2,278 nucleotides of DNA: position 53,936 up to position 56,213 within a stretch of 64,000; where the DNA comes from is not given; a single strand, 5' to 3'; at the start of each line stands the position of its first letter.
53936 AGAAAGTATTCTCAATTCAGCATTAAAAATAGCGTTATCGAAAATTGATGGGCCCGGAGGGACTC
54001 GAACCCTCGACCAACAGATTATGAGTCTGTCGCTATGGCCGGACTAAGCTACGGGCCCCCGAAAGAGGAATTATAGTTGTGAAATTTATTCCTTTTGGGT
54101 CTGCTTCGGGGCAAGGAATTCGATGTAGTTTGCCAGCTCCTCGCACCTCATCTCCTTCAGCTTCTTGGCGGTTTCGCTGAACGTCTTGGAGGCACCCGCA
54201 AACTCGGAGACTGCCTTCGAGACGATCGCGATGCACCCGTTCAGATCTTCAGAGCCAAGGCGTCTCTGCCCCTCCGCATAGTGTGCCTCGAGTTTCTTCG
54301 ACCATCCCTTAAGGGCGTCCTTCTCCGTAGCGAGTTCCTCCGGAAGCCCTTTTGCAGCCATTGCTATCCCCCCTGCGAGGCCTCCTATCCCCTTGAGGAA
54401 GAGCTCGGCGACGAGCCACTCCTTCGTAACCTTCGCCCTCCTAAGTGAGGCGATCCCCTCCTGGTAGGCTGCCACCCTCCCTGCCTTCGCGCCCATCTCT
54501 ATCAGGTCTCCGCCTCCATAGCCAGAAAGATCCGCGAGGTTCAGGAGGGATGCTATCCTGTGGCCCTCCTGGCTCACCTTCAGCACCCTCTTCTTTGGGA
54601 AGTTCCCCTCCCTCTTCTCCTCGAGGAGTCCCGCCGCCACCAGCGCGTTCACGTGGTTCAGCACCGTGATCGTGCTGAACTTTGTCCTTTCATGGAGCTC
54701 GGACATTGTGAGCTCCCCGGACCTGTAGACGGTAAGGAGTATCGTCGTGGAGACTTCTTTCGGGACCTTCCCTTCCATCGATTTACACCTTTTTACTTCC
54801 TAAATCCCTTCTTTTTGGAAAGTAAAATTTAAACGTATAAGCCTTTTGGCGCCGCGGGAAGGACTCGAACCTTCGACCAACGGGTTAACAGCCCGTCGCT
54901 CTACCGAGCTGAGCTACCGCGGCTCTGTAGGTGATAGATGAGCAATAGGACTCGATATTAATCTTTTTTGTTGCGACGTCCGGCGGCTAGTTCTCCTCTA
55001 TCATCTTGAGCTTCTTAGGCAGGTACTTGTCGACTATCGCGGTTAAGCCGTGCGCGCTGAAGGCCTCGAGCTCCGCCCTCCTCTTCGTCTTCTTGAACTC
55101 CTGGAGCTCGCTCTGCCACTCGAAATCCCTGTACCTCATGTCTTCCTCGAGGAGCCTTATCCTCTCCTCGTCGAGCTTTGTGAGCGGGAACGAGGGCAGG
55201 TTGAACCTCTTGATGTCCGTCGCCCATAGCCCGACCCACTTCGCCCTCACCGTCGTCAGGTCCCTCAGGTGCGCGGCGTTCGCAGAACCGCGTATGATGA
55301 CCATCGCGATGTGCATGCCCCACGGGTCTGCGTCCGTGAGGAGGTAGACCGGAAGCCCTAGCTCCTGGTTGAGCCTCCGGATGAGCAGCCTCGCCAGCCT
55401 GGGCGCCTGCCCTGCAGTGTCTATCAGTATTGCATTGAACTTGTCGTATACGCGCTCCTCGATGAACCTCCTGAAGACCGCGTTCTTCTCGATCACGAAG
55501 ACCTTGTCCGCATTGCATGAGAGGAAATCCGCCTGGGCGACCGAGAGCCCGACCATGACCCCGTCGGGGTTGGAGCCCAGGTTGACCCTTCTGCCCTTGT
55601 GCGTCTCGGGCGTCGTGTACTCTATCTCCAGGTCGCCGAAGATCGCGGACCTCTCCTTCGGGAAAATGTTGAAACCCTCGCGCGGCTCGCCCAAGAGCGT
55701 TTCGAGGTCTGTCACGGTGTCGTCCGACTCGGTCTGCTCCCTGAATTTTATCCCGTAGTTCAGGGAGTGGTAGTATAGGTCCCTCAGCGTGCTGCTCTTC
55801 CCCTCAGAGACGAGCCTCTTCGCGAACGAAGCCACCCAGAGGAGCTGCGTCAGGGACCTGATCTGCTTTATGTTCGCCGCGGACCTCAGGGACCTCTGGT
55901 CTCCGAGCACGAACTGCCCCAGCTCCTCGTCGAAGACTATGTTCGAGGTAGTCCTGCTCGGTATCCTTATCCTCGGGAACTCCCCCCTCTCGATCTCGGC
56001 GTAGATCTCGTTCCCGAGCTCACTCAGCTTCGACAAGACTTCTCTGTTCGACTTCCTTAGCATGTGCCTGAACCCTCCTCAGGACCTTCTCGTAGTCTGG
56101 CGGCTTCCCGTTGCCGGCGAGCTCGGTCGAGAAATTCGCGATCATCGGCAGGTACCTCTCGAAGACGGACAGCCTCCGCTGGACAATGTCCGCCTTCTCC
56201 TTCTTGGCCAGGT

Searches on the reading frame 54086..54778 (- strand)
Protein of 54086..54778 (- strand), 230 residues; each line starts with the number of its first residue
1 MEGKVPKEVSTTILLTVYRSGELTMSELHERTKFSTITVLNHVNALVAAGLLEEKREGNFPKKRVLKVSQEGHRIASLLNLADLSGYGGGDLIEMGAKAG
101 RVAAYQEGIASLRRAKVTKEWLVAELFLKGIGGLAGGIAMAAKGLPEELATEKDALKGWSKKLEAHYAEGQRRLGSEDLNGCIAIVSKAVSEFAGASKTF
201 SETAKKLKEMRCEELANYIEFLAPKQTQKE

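Call 6: search_protein_families(library=pfam, proteins=[window:54086-54778:-], max_evalue=0.01)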
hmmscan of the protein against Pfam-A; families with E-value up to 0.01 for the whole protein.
window:54086-54778:- (230 aa): 5 families
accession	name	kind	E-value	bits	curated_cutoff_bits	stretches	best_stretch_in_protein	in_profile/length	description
PF12802.13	MarR_2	-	1.6e-05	25.4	27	1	12-57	9-55/61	MarR family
PF01047.28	MarR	-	0.00064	20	24.6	1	11-53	6-48/59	MarR family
PF13412.12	HTH_24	-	0.00082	19.3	21.9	1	13-53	8-48/48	Winged helix-turn-helix DNA-binding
PF13463.12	HTH_27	-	0.002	18.8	22.2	1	12-57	7-52/68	Winged helix DNA-binding domain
PF01022.26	HTH_5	-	0.0037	17.5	22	0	20-53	13-46/47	Bacterial regulatory protein, arsR family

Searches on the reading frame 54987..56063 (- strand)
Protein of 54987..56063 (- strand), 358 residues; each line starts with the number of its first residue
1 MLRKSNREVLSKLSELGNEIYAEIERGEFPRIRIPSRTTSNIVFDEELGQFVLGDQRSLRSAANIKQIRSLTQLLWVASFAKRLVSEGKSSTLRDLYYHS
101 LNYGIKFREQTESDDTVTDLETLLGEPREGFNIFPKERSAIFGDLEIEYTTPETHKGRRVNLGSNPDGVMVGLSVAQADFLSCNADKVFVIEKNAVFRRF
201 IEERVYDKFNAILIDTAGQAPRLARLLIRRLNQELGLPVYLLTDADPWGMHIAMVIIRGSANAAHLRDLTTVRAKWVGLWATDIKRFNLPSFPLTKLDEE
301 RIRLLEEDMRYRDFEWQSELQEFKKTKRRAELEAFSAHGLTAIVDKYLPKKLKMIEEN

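Call 6: search_protein_families(library=pfam, proteins=[window:54987-56063:-], max_evalue=0.01)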
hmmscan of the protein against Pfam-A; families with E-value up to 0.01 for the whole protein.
window:54987-56063:- (358 aa): 3 families
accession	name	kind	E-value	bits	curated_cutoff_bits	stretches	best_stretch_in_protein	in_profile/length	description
PF21180.3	TOP6A-Spo11_Toprim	-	8.5e-48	163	24.1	1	188-352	2-170/170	Topoisomerase 6 subunit A/Spo11, Toprim domain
PF04406.19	TP6A_N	-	6.6e-16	58.3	26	1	69-133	1-62/62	Type IIB DNA topoisomerase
PF23947.1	DUF7281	-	0.0046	17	27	1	163-255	20-112/183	Domain of unknown function (DUF7281)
